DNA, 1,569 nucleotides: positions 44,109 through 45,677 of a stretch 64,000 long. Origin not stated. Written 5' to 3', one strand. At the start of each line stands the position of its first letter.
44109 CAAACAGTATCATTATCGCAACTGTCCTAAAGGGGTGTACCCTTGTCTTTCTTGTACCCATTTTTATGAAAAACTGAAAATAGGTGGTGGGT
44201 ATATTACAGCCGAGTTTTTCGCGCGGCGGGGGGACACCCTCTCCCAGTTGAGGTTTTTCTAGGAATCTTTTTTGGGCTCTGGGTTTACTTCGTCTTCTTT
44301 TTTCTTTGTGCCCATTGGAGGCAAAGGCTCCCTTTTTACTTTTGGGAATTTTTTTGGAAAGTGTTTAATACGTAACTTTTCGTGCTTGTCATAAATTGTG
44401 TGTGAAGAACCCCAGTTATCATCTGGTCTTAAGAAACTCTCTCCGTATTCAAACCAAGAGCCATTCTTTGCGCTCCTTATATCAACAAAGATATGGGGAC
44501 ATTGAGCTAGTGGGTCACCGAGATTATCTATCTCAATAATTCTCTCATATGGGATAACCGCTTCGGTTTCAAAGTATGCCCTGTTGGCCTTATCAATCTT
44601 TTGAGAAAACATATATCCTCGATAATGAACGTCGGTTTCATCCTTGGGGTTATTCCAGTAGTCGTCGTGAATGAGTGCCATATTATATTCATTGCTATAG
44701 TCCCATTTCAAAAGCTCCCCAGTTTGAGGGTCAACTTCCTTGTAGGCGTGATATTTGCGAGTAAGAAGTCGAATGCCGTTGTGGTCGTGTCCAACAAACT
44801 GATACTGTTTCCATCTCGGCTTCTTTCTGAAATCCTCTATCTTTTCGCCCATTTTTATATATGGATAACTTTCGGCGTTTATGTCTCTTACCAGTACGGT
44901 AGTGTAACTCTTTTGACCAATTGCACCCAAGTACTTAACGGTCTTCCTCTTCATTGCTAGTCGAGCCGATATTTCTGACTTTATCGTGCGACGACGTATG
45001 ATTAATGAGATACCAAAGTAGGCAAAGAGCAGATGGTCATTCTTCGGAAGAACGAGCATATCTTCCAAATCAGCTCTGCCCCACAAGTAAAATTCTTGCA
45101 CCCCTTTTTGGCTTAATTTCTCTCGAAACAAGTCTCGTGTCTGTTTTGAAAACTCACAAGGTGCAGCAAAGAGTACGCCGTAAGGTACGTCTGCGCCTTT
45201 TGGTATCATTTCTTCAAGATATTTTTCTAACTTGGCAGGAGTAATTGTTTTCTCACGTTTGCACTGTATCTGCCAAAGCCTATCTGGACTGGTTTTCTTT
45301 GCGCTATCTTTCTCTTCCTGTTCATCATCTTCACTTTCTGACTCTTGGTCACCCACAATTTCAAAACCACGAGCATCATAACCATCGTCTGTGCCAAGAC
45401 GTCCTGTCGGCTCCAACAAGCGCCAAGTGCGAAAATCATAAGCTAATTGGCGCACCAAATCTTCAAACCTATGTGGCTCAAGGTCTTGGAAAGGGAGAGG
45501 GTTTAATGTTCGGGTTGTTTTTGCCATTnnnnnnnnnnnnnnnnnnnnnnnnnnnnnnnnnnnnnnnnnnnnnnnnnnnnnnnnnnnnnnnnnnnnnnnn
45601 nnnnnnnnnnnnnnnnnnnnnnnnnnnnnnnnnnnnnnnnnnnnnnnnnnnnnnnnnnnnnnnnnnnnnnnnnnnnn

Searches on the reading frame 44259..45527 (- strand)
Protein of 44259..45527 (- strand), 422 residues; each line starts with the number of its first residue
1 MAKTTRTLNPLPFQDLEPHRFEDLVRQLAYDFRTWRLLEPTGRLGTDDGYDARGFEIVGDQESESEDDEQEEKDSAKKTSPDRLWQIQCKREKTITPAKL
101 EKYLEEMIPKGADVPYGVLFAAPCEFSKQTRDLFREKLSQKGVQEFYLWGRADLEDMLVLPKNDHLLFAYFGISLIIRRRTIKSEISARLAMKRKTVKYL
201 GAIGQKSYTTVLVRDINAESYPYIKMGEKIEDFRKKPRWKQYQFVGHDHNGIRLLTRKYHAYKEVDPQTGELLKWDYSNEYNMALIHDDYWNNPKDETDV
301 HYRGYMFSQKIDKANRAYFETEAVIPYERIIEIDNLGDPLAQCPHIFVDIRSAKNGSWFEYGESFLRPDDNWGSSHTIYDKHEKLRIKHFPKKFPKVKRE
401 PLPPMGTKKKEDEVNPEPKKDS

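Call 3: search_protein_families(library=pfam, proteins=[window:44259-45527:-], max_evalue=1)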
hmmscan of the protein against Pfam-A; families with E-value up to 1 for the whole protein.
window:44259-45527:- (422 aa): 0 families

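Call 4: search_protein_families(library=padloc, proteins=[window:44259-45527:-], max_evalue=1)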
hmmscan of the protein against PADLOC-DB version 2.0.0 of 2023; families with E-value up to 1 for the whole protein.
window:44259-45527:- (422 aa): 0 families

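Call 5: search_protein_families(library=ncbifam, proteins=[window:44259-45527:-], max_evalue=1)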
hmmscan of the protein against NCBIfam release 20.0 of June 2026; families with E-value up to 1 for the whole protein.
window:44259-45527:- (422 aa): 0 families

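Call 6: search_solved_structures(query=window:44259-45527:-, max_evalue=10, show_alignments=2)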
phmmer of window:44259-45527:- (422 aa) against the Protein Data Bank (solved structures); distinct sequences matched with E-value up to 10: 0.

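Call 7: find_homologous_proteins(query=window:44259-45527:-, max_evalue=0.001)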
Query window:44259-45527:- (422 aa): 2077 proteins with E <= 0.001 among 4522 candidates; the best 120 are listed.
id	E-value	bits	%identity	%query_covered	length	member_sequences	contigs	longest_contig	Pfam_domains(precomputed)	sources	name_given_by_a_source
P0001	1.2e-291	985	100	100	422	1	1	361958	-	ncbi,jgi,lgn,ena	ncbi:MAG: hypothetical protein WC908_00565 [Candidatus Paceibacterota bacterium]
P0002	1.1e-233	794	80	98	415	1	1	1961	-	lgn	-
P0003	1.4e-233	794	82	97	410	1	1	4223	-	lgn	-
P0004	2.7e-226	770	80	97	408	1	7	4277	-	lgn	-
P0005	1.8e-216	737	75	97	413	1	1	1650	-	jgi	jgi:hypothetical protein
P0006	7.6e-211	719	75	98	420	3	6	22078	-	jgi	jgi:hypothetical protein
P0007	7.0e-209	712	72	100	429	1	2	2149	-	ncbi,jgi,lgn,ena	-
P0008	2.7e-202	690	72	97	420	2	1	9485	-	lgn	-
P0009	5.4e-202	689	71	97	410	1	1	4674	-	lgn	-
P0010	1.9e-200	684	72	97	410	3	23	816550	-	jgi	jgi:hypothetical protein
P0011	1.7e-199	681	71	99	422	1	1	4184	-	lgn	-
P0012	1.7e-196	671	71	97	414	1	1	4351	-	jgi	jgi:hypothetical protein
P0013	6.0e-191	653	66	98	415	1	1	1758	-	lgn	-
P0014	7.9e-175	600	63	92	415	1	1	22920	-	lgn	-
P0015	8.8e-175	600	62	99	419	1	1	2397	-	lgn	-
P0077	1.0e-104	369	48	95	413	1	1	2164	PF04471.19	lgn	-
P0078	1.3e-104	369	46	98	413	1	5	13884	PF04471.19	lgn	-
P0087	4.4e-101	357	45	95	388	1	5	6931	PF04471.19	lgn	-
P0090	7.3e-101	356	45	95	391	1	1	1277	PF04471.19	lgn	-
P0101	6.4e-98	347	46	94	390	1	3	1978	PF04471.19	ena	-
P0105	6.8e-97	343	43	95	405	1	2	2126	PF04471.19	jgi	jgi:hypothetical protein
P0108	2.0e-96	342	46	93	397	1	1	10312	PF04471.19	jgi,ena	-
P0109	2.7e-96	341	44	94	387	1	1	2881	PF04471.19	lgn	-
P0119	3.4e-94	334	45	82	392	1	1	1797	PF04471.19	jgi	jgi:hypothetical protein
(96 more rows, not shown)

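Call 8: search_protein_families(library=phrogs, proteins=[window:44259-45527:-], max_evalue=0.1)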
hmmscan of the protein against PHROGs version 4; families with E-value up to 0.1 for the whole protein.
window:44259-45527:- (422 aa): 0 families

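Call 11: find_related_loci(query=A1, collection=genome_contigs, flank=8000)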
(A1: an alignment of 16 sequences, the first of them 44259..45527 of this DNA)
Query A1 (422 aa) in genome_contigs; peptide patterns used: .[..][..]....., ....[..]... (x = any residue, [..] = any of these).
190 stretches matched a pattern; 105 encode a relative of the query (tblastn E <= 1e-3); the best 80 are kept; 80 distinct loci.
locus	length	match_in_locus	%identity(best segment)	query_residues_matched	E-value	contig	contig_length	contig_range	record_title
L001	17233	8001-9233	60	4-417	1e-159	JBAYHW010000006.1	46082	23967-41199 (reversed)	MAG: Candidatus Paceibacterota bacterium isolate SO_2016_GW1_159 scaffold01495_OW334_2016, whole genome shotgun sequence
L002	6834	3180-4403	57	1-411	5e-150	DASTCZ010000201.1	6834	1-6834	MAG TPA_asm: Candidatus Acidiferrales bacterium isolate SMAG_U806 k141_1481798, whole genome shotgun sequence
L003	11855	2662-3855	52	5-404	5e-125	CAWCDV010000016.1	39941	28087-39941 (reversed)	MAG: uncultured Acidobacteriaceae bacterium isolate MFD09286.bin.2.54 genome assembly, contig: contig_36864, whole genom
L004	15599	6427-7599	42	1-398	3e-100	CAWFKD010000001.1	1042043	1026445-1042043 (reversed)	MAG: uncultured Alphaproteobacteria bacterium isolate MFD02242.bin.2.142 genome assembly, contig: contig_10032, whole ge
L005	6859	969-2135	44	1-399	2e-99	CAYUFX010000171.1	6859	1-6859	MAG TPA_asm: uncultured Pirellulales bacterium isolate binchicken_co89_457 genome assembly, contig: NODE_23495_length_68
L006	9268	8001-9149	44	1-399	6e-99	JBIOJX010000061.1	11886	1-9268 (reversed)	MAG: Desulfobaccales bacterium isolate GcC11-15 k141_970841_length_11886_cov_21.0000, whole genome shotgun sequence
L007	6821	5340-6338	45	4-352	5e-95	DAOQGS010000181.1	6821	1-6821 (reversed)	MAG TPA_asm: Cellvibrionaceae bacterium isolate AMR_MDS_0672 NODE_5450_length_6821_cov_4.887230, whole genome shotgun se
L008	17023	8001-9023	44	4-361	2e-92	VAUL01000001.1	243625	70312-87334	MAG: Deltaproteobacteria bacterium isolate D1FN1.001 NODE_1_length_243625_cov_34.8539_ID_3657653, whole genome shotgun s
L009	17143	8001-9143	41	1-394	5e-92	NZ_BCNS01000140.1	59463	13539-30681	Marinobacterium profundum strain PAMC 27536, whole genome shotgun sequence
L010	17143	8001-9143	42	1-394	5e-91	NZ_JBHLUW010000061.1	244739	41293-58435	Paraburkholderia rhizosphaerae strain NCAIM B.02541 platanus_K_25_97_62, whole genome shotgun sequence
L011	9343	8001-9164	42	4-401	6e-91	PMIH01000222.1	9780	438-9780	MAG: Rhodocyclaceae bacterium isolate fen_999 73.20120600_E3D.60_contig_105985, whole genome shotgun sequence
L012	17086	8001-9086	43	4-368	3e-89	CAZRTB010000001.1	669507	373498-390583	MAG TPA_asm: uncultured Gammaproteobacteria bacterium isolate SRP150892_co1_95 genome assembly, contig: NODE_2_length_66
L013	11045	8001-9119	43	4-392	3e-89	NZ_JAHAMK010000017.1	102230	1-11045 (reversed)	Microvirga sp. 3-52 scaffold_17_length_102230, whole genome shotgun sequence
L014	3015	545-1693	42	1-399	2e-90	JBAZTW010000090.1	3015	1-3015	MAG: Phycisphaerae bacterium isolate SO_2017_GW1_212 NODE_132597_length_3015_cov_0.795360_OW334_2017, whole genome shotg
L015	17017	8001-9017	44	1-348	1e-88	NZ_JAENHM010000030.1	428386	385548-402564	Azospirillum endophyticum strain YIM B02556 GCM70020048_30, whole genome shotgun sequence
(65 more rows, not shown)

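Call 16: find_encoding_contigs(protein=P0006, flank=6000, max_places=3)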
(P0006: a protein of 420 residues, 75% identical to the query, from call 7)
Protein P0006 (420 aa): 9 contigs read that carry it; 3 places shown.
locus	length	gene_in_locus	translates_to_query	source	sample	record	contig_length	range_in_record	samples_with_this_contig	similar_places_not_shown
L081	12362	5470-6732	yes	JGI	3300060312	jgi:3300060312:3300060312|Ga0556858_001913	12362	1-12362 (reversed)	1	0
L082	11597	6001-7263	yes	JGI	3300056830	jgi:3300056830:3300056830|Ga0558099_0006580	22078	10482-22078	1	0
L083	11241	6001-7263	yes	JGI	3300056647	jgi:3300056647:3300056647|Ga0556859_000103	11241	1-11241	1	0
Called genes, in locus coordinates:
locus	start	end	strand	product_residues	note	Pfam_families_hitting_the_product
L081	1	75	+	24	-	?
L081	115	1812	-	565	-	PF00239:Resolvase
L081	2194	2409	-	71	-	-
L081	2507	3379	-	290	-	-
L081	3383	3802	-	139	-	-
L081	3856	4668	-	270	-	PF00300:His_Phos_1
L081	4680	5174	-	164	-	-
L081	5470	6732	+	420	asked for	-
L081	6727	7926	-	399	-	PF00145:DNA_methylase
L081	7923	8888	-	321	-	PF14511:RE_EcoO109I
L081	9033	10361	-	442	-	PF00817:IMS, PF11799:IMS_C, PF13438:DUF4113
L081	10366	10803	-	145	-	PF00717:Peptidase_S24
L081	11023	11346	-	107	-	PF03795:YCII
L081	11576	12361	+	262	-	?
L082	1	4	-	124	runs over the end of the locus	PF02482:Ribosomal_S30AE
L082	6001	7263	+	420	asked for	-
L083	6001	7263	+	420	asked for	-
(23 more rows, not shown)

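Call 17: find_encoding_contigs(protein=P0010, flank=6000, max_places=3)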
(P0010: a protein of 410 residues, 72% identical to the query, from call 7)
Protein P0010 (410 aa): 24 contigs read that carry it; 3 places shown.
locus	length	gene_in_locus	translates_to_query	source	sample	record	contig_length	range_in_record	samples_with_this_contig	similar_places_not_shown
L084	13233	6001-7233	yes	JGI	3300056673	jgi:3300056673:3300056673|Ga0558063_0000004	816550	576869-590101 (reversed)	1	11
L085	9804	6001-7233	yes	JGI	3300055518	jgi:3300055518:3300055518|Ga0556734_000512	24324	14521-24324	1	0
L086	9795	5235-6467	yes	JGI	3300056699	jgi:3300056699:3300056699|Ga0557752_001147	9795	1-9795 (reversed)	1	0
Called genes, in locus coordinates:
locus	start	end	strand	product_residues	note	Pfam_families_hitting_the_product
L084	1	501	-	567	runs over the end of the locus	PF00239:Resolvase, PF07508:Recombinase (weak)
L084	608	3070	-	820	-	PF09250:Prim-Pol, PF08706:D5_N, PF19263:DUF5906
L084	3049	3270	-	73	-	-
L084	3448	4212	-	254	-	-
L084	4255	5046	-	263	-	PF00300:His_Phos_1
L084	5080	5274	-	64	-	-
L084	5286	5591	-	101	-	PF27542:ArfC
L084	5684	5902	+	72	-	PF12844:HTH_19 (weak), PF13560:HTH_31, PF13443:HTH_26, PF01381:HTH_3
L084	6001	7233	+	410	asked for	-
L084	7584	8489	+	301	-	-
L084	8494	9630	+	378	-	PF00226:DnaJ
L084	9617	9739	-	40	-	-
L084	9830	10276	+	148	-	-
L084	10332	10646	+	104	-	-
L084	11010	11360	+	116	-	-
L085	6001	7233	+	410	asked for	-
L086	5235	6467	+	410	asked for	-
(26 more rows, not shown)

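Call 18: find_encoding_contigs(protein=P0003, flank=6000, max_places=2)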
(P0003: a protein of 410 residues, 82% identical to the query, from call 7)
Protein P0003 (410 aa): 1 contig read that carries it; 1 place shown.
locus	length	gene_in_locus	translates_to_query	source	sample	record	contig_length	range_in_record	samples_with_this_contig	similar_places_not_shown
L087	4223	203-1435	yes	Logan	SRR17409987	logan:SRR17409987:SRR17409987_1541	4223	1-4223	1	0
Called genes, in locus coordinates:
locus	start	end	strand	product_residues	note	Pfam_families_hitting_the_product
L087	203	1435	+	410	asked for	-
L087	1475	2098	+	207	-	PF07693:KAP_NTPase, PF13401:AAA_22 (faint)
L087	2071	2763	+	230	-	-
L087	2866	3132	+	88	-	-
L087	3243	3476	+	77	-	PF08818:DUF1801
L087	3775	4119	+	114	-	PF03118:RNA_pol_A_CTD (weak)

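Call 24: find_related_loci(query=A1, collection=metagenome_contigs, flank=5000)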
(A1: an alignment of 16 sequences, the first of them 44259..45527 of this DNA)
Query A1 (422 aa) in metagenome_contigs; peptide patterns used: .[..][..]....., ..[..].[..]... (x = any residue, [..] = any of these).
434 stretches matched a pattern; 340 encode a relative of the query (tblastn E <= 1e-3); the best 80 are kept; 80 distinct loci.
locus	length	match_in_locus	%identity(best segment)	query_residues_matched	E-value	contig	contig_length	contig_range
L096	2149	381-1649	72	1-420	0e+0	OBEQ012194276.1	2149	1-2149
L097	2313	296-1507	74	1-408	0e+0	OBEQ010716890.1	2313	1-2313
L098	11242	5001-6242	70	1-417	0e+0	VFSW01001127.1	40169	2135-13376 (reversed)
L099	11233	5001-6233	60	4-417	5e-160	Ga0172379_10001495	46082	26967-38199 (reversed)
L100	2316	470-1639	58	1-397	8e-166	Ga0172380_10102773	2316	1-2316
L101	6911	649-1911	57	1-420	9e-152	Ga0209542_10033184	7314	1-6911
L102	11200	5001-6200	57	1-409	2e-148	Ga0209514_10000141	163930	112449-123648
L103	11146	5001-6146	58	1-390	5e-148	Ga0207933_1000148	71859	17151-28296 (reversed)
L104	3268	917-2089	52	5-398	3e-134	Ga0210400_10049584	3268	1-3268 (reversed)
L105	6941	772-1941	51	2-395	9e-129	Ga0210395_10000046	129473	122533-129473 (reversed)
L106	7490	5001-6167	52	2-395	3e-128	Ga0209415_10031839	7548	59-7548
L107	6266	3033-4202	54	1-395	2e-125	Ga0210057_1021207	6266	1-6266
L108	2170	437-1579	51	2-388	4e-131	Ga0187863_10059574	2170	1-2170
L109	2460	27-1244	52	1-407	1e-127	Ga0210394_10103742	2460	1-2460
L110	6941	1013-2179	44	1-399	9e-100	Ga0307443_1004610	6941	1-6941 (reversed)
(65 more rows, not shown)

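Call 27: predict_structure(alignment_id=A1)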
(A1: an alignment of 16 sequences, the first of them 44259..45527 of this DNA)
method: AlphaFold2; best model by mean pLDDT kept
length: 422 residues; sequences in the alignment: 16
mean_pLDDT: 75.9   pTM: 0.51
mean pLDDT of the five models: 75.9, 75.7, 75.2, 74.9, 74.8
residues with pLDDT >= 90: 126; 70-90: 164; 50-70: 73; < 50: 59
segments of 3 or more residues with pLDDT < 50: 1-10, 61-79, 172-180, 407-422
pLDDT, mean of each block of 10 residues (from residue 1): 33 62 82 82 60 78 36 39 85 86 87 87 88 91 89 77 62 44 72 90 88 82 55 73 91 94 92 93 75 64 91 93 91 85 88 66 90 84 94 85 55 38 32
secondary structure, 60 per line:
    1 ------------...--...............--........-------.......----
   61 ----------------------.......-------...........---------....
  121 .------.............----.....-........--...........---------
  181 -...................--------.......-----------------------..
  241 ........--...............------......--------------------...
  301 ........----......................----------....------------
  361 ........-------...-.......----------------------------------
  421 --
elements in order: H18-32 E35-42 E50-56 E83-89 H97-107 E117-121 H128-140 E145-149 H151-158 H161-171 H182-200 E209-215 E239-248 E251-265 E272-277 H298-308 E316-326 E330-334 E345-348 E361-368 E376-378 H380-385

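Call 30: fold_search(model_id=the predicted structure, library=pdb)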
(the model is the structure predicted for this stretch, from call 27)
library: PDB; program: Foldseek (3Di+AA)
matches with E <= 10: 511; with E <= 0.001: 0
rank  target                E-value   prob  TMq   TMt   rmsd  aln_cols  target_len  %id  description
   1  4f0p_C                6.6e-03  0.99  0.23  0.22   9.1       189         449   15  MspJI Restriction Endonuclease - P31 Form (released 2012-08-08)
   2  4f0q_D                7.0e-03  0.99  0.23  0.22   8.9       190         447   13  MspJI Restriction Endonuclease - P21 Form (released 2012-08-08)
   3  4f0p_A                7.5e-03  0.99  0.23  0.21   8.7       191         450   13  MspJI Restriction Endonuclease - P31 Form (released 2012-08-08)
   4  6g2i_A                2.8e-02  0.47  0.18  0.05  15.7       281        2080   10  Filament of acetyl-CoA carboxylase and BRCT domains of BRCA1 (ACC-BRCT) at 5.9 A resolution (released 2018-06-13)
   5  4f0p_B                3.4e-02  0.94  0.23  0.21   8.8       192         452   14  MspJI Restriction Endonuclease - P31 Form (released 2012-08-08)
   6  7e8r                  3.6e-02  0.97  0.23  0.27   5.7       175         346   12  EcoT38I restriction endonuclease (released 2022-03-02)
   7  1xmx                  5.7e-02  0.72  0.16  0.17  12.8       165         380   15  Crystal structure of protein VC1899 from Vibrio cholerae (released 2004-11-16)
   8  3wbi                  5.7e-02  0.10  0.08  0.06  19.5       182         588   11  Crystal structure analysis of eukaryotic translation initiation factor 5B structure I (released 2014-11-19)
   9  8dgf_B                6.7e-02  0.75  0.16  0.05  10.0       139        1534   14  Avs4 bound to phage PhiV-1 portal (released 2022-08-03)
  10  9vx6_O                8.0e-02  0.12  0.10  0.09  20.1       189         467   13  Helical structure of gRNA-tDNA SPARDA complex (released 2026-01-14)
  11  9jsz_A                8.5e-02  0.09  0.10  0.09  20.2       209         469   14  active NbaSPARDA complexes (released 2025-04-02)
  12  8q3k_E                9.6e-02  0.92  0.22  0.42  10.9       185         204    3  The open state of the ASFV apo-RNA polymerase (released 2024-02-14)
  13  2nrv_A                1.1e-01  0.23  0.15  0.23  16.5       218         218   11  Crystal structure of the C-terminal half of UvrC (released 2007-02-06)
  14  4n3n                  1.2e-01  0.15  0.10  0.08  17.3       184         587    9  Crystal structure of eukaryotic translation initiation factor eIF5B (517-1116) from Chaetomium thermophilum, apo form (released 2014-07-09)
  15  8w1m_A                1.3e-01  0.15  0.10  0.11  24.8       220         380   10  T.thermophilus DNAK nucleotide binding domain in complex with ADP (released 2025-02-26)
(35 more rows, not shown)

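Call 46: search_protein_families(library=pfam, alignment_id=A1, max_evalue=0.1)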
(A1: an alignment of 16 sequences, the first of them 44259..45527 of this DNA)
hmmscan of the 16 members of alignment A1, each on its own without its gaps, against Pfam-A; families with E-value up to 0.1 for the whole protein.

A. member 1, window:44259-45527:- (422 aa): 0 families

B. families by the number of members that match (of 16 scanned): 3 families
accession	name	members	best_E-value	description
PF04471.18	Mrr_cat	8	9.2e-06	Restriction endonuclease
PF13156.12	Mrr_cat_2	4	0.0032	Restriction endonuclease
PF24332.1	DUF7500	1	0.098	Family of unknown function (DUF7500)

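Call 47: search_solved_structures(query=A1, max_evalue=1, show_alignments=2)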
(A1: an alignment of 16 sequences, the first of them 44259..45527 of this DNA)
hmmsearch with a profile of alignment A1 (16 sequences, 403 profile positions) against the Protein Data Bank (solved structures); distinct sequences matched with E-value up to 1: 0.

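Call 49: search_dna_similar(query=window:44259-45527:-, collection=plasmids, mode=protein, max_rows=15)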
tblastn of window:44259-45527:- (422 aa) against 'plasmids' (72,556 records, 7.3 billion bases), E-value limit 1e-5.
Records with a match: 3; places in all: 4; records where one place covers at least 80% of the query: 1.
Best place of each record, by identity: <60% 3.
By first word of the organism name: Deinococcus 2; Agrobacterium 1.
By predicted mobility (MOB-suite, as given by PLSDB): non-mobilizable 3.
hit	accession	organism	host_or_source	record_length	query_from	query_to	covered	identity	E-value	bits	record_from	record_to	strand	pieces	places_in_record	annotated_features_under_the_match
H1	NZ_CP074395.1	Agrobacterium salinitolerans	Cotton,tiaaue sample,root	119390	3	396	93%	42.2%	3e-81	279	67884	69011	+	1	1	restriction endonuclease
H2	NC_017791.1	Deinococcus gobiensis I-0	-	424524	1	178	42%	59.6%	5e-56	206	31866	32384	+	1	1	none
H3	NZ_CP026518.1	Deinococcus sp. NW-56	whole organism,water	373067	1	154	36%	53.8%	8e-40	159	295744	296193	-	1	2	restriction endonuclease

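Call 50: search_dna_similar(query=window:44259-45527:-, collection=phages, mode=protein, max_rows=10)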
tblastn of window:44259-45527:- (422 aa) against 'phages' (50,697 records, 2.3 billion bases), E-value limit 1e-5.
No match.

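Call 58: search_protein_families(library=padloc, alignment_id=A5, max_evalue=0.00001)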
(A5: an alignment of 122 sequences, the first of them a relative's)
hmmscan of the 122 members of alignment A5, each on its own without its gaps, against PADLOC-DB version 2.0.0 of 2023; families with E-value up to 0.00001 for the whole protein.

A. member 1, L001:6349-7503:- (385 aa): 0 families

B. families by the number of members that match (of 122 scanned): 157 families (the first 25 are shown)
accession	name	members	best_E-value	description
PDLC03665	Control_protein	2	7.1e-11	control protein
PDLC04775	PDC-M69A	2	3.5e-10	-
PDLC02926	HTH_VI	2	1.5e-08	-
PDLC04142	capH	2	2.9e-07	capH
PDLC02944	RT_III-A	1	1.5e-176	-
PDLC04807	PDC-S02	1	3e-132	-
PDLC04817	PDC-S02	1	3.6e-129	-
PDLC03817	RTasSbcB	1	2.4e-112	DRT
PDLC04822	PDC-S02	1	2.4e-110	-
PDLC04960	PDC-S21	1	2.3e-106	-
PDLC04831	PDC-S02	1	7.1e-90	-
PDLC04795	PDC-S02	1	2e-88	-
PDLC04959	PDC-S20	1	3.2e-85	-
PDLC04810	PDC-S02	1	2.8e-82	-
PDLC04803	PDC-S02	1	4e-79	-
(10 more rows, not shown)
